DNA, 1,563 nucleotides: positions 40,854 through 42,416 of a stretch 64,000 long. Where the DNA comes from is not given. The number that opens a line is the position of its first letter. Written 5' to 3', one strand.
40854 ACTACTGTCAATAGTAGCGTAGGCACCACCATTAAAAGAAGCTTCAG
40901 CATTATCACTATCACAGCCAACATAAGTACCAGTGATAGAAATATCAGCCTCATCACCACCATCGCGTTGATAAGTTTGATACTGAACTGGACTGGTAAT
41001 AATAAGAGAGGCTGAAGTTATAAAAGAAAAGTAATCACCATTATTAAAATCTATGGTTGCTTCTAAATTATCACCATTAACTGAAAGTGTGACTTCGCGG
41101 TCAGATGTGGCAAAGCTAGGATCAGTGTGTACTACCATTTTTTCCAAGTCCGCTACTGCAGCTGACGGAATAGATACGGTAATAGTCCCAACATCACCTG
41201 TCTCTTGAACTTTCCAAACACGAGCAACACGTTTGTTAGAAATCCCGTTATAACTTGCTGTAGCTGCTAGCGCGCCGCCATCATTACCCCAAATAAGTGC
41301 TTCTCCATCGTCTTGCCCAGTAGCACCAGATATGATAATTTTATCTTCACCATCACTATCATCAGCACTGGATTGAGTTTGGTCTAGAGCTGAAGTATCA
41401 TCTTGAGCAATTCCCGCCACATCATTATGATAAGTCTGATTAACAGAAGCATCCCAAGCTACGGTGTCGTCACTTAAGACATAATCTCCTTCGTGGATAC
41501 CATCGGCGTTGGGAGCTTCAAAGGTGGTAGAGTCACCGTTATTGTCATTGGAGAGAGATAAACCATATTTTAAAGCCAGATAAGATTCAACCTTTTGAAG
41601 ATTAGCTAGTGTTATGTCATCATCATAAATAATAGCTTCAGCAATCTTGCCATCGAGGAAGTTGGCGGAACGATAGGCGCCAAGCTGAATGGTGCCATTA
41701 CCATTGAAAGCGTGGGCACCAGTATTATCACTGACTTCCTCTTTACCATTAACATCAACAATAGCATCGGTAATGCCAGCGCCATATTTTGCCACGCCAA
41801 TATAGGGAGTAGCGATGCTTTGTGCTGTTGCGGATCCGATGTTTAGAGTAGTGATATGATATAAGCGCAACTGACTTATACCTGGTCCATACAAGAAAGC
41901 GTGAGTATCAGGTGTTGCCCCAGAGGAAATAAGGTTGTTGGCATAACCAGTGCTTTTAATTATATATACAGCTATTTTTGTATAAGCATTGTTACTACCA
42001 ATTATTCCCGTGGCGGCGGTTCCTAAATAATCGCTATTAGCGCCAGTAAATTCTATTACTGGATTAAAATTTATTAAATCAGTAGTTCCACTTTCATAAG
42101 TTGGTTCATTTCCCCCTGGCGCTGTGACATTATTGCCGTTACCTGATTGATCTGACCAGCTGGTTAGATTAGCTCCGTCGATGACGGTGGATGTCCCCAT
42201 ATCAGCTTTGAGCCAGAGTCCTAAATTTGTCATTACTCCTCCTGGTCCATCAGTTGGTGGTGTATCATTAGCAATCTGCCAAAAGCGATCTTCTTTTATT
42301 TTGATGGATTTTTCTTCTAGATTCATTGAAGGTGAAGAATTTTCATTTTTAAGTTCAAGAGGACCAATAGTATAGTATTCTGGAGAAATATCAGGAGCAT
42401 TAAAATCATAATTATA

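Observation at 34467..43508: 3013-aa surface protein with a recent ~2.9-kb internal tandem duplication and a glycan-esterase domain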

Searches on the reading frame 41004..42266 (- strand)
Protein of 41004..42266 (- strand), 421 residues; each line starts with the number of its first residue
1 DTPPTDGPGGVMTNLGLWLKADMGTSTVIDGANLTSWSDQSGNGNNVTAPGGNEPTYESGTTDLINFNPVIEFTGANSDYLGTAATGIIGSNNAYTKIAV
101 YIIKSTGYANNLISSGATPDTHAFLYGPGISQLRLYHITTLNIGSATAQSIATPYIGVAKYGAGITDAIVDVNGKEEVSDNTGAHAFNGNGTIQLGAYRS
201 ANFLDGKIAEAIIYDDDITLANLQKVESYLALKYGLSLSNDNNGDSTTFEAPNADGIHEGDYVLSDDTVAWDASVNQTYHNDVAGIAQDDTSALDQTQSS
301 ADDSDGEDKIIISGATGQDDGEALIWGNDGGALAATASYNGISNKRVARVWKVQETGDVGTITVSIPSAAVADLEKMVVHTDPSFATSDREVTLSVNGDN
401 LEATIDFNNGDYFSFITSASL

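Call 11: search_protein_families(library=pfam, proteins=[window:41004-42266:-], max_evalue=5)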
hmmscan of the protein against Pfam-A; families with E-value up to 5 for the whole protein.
seq(421 aa): 0 families

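Call 12: find_homologous_proteins(query=window:41004-42266:-, max_evalue=0.00001)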
Query seq(421 aa) (421 aa): 55 proteins with E <= 0.00001 among 8000 candidates.
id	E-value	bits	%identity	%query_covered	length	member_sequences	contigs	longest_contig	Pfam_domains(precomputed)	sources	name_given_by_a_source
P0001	2.4e-52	196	34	97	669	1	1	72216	PF26628.1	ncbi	ncbi:hypothetical protein L3073_17455, partial [Ancylomarina sp. DW003]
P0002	1.2e-51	194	32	97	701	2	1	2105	PF26628.1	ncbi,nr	ncbi:MAG TPA: hypothetical protein VGZ71_09470, partial [Puia sp.]|nr:hypothetical protein [Puia sp.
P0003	3.8e-42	163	33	79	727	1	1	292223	PF26628.1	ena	-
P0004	1.1e-39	155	29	83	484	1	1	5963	PF26628.1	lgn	-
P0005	9.8e-38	148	31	98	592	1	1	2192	PF26628.1,PF19077.7,PF17936.8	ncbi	ncbi:MAG: hypothetical protein DCC55_40600, partial [Chloroflexi bacterium]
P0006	1.0e-37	148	35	97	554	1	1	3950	PF26628.1,PF13385.14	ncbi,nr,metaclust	ncbi:VCBS [Beggiatoa sp. PS]|nr:VCBS [Beggiatoa sp. PS]|metaclust:status=active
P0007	9.5e-36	142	33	97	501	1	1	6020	PF26628.1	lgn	-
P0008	1.8e-34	138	32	70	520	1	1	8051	PF26628.1,PF13385.14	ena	-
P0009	3.4e-32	130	38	41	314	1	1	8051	PF26628.1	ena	-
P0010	3.1e-31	127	35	86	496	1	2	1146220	PF26628.1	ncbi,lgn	-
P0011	2.1e-30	124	29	85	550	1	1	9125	PF26628.1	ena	-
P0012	3.4e-28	117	31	84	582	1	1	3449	PF26628.1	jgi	-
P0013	4.5e-27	113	36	50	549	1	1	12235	PF26628.1,PF22544.3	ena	-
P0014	2.5e-26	111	29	97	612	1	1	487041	PF26628.1,PF18962.8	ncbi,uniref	ncbi:T9SS type A sorting domain-containing protein [Rapidithrix thailandica]|uniref:T9SS type A sort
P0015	6.6e-26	109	32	97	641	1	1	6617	PF01839.30,PF26628.1,PF13517.13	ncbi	ncbi:MAG: VCBS repeat-containing protein, partial [Chloroflexota bacterium]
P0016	7.7e-26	109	32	89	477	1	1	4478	PF26628.1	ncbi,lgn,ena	-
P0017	7.1e-23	99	29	85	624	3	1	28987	PF26628.1,PF18962.8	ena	-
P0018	9.9e-23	99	32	90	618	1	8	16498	PF26628.1,PF18962.8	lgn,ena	-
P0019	8.4e-21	93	34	51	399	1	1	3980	PF17963.8,PF17892.8,PF26628.1,PF17803.8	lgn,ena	-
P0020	2.1e-20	91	35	45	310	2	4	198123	PF26628.1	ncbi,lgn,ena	-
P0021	3.3e-20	91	30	53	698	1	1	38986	PF13385.14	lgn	-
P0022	1.4e-19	89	29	97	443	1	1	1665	PF26628.1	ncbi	ncbi:MAG: hypothetical protein AAGB22_10140, partial [Bacteroidota bacterium]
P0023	6.3e-19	86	30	87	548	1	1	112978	PF26628.1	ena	-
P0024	7.8e-19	86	37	50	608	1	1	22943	PF26628.1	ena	-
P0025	3.5e-17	81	28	98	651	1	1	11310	PF26628.1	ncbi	-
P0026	4.3e-16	77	29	99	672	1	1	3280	PF26628.1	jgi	-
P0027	5.5e-16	77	28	97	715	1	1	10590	PF13573.13,PF13585.13,PF26628.1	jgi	jgi:gliding motility-associated-like protein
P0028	1.7e-13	69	28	85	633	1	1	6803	PF26628.1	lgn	-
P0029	9.9e-13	66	33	54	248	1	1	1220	PF13385.14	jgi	jgi:hypothetical protein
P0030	1.4e-12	65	35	34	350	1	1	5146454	PF26628.1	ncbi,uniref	ncbi:hypothetical protein V8V91_17805 [Algoriphagus halophilus]|uniref:hypothetical protein n=1 Tax=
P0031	1.5e-12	65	28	85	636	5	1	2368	PF26628.1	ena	-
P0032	2.3e-12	65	37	40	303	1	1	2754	PF26628.1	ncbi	ncbi:MAG: hypothetical protein V3R49_07450, partial [Gammaproteobacteria bacterium]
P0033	2.3e-12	65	28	85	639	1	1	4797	PF26628.1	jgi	jgi:hypothetical protein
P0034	6.4e-12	63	29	73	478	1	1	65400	PF26628.1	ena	-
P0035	8.0e-12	63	27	85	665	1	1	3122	PF26628.1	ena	-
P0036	1.5e-11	62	28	85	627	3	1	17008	PF26628.1,PF18962.8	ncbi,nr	ncbi:MAG TPA: T9SS type A sorting domain-containing protein [Chitinophagaceae bacterium]|nr:T9SS typ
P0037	1.7e-11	62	27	85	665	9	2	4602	PF26628.1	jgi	jgi:hypothetical protein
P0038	1.0e-10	59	31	39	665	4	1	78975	PF26628.1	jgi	jgi:hypothetical protein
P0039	1.7e-10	59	27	85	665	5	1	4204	PF26628.1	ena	-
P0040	2.5e-10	58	29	85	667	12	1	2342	PF26628.1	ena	-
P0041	3.0e-10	58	28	39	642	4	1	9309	PF26628.1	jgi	jgi:hypothetical protein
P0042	4.7e-10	57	28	85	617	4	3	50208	PF26628.1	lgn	-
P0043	5.4e-10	57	28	86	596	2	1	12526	PF26628.1,PF13385.14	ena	-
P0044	6.1e-10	57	36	25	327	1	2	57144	PF26628.1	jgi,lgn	jgi:hypothetical protein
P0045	8.4e-10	56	29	52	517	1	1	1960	PF26628.1,PF18962.8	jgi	-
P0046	2.1e-9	55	35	38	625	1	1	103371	PF26628.1,PF18962.8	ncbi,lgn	ncbi:MAG: T9SS type A sorting domain-containing protein [Chitinophagaceae bacterium]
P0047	9.5e-8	50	32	40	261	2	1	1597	PF26628.1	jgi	jgi:hypothetical protein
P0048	9.9e-8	50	32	53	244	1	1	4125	PF13385.14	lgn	-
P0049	1.8e-7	49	31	38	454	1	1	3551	PF26628.1,PF18962.8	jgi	jgi:hypothetical protein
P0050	5.5e-7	47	30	53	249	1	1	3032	-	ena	-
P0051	1.2e-6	46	29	39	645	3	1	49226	PF26628.1,PF18962.8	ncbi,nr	ncbi:MAG TPA: T9SS type A sorting domain-containing protein [Bacteroidales bacterium]|nr:T9SS type A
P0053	2.2e-6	45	25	87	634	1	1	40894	PF26628.1,PF18962.8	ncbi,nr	ncbi:MAG TPA: T9SS type A sorting domain-containing protein [Puia sp.]|nr:T9SS type A sorting domain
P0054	5.6e-6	44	29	44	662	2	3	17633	PF26628.1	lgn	-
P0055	6.7e-6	44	32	53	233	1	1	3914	-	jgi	jgi:hypothetical protein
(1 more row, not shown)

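Call 28: search_protein_families(library=pfam, proteins=[P0001, P0006, P0014], max_evalue=0.001)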
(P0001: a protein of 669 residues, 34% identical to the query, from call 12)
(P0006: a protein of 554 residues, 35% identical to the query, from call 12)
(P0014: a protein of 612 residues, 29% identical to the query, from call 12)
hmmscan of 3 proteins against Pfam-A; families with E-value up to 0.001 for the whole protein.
P0001 (669 aa): 0 families

P0006 (554 aa): 1 family
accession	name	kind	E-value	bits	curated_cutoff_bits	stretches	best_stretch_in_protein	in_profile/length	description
PF13385.13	Laminin_G_3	-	1.1e-13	52.1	27.6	2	470-554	1-88/151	Concanavalin A-like lectin/glucanases superfamily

P0014 (612 aa): 1 family
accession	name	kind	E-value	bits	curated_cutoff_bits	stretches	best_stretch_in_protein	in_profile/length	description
PF18962.6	Por_Secre_tail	-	9.8e-12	45.4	27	1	536-610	1-74/75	Secretion system C-terminal sorting domain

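Call 30: search_solved_structures(query=A1, max_evalue=1, show_alignments=2)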
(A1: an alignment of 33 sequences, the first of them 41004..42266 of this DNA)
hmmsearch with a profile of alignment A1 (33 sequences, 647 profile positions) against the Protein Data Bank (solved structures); distinct sequences matched with E-value up to 1: 1.
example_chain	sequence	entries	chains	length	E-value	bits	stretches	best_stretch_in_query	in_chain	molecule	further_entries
3flp_A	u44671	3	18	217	0.11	14.6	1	122-251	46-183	SAP-like pentraxin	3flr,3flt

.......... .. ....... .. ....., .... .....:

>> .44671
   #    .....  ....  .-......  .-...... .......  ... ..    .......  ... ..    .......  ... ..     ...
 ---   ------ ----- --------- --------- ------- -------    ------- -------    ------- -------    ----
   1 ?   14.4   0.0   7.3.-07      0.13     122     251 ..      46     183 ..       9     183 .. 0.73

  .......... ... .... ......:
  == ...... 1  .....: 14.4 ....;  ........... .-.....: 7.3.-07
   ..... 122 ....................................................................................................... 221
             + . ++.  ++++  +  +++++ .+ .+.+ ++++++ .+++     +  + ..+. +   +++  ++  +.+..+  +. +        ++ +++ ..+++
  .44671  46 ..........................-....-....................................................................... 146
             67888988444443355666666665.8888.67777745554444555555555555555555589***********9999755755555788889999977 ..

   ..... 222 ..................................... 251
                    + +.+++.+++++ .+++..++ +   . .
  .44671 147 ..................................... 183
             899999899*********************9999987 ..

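Call 45: search_protein_families(library=pfam, proteins=[P0029, P0048, P0021, P0008, P0043, P0050, P0055], max_evalue=0.01)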
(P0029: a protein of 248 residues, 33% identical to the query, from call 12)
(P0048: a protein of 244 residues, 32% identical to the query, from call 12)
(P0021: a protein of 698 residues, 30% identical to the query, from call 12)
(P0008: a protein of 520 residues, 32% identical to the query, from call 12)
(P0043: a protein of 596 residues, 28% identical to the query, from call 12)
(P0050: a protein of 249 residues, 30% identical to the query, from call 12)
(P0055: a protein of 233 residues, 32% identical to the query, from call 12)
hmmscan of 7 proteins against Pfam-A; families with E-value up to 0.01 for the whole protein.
P0029 (248 aa): 1 family
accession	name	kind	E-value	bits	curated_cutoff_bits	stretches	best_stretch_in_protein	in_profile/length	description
PF13385.13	Laminin_G_3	-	1.3e-05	25.8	27.6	1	77-233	1-149/151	Concanavalin A-like lectin/glucanases superfamily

P0048 (244 aa): 1 family
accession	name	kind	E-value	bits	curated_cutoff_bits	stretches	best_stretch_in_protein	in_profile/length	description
PF13385.13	Laminin_G_3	-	8.8e-07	29.6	27.6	1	83-230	3-149/151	Concanavalin A-like lectin/glucanases superfamily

P0021 (698 aa): 2 families
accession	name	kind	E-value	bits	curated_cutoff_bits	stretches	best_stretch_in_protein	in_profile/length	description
PF13385.13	Laminin_G_3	-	3e-18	66.9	27.6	3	78-225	2-150/151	Concanavalin A-like lectin/glucanases superfamily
PF02863.23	Arg_repressor_C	-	0.002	18.3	25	0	556-576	44-64/68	Arginine repressor, C-terminal domain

P0008 (520 aa): 1 family
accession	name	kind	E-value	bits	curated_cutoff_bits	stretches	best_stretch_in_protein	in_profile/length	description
PF13385.13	Laminin_G_3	-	4e-06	27.5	27.6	1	31-134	41-149/151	Concanavalin A-like lectin/glucanases superfamily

P0043 (596 aa): 3 families
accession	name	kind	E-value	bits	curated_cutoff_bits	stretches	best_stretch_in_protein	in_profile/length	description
PF13385.13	Laminin_G_3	-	2.1e-10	41.4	27.6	1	61-219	2-148/151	Concanavalin A-like lectin/glucanases superfamily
PF16480.10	DUF5057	-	0.0017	18.3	27.9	1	306-365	113-172/378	Domain of unknown function (DUF5057)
PF18962.6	Por_Secre_tail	-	0.0023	18.6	27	1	515-592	1-72/75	Secretion system C-terminal sorting domain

P0050 (249 aa): 1 family
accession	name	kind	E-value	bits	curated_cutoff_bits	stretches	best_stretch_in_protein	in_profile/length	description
PF13385.13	Laminin_G_3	-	9e-05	23.1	27.6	1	152-234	68-149/151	Concanavalin A-like lectin/glucanases superfamily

P0055 (233 aa): 1 family
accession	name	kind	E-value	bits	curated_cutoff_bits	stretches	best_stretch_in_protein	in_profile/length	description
PF13385.13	Laminin_G_3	-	0.0035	17.9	27.6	1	185-218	117-148/151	Concanavalin A-like lectin/glucanases superfamily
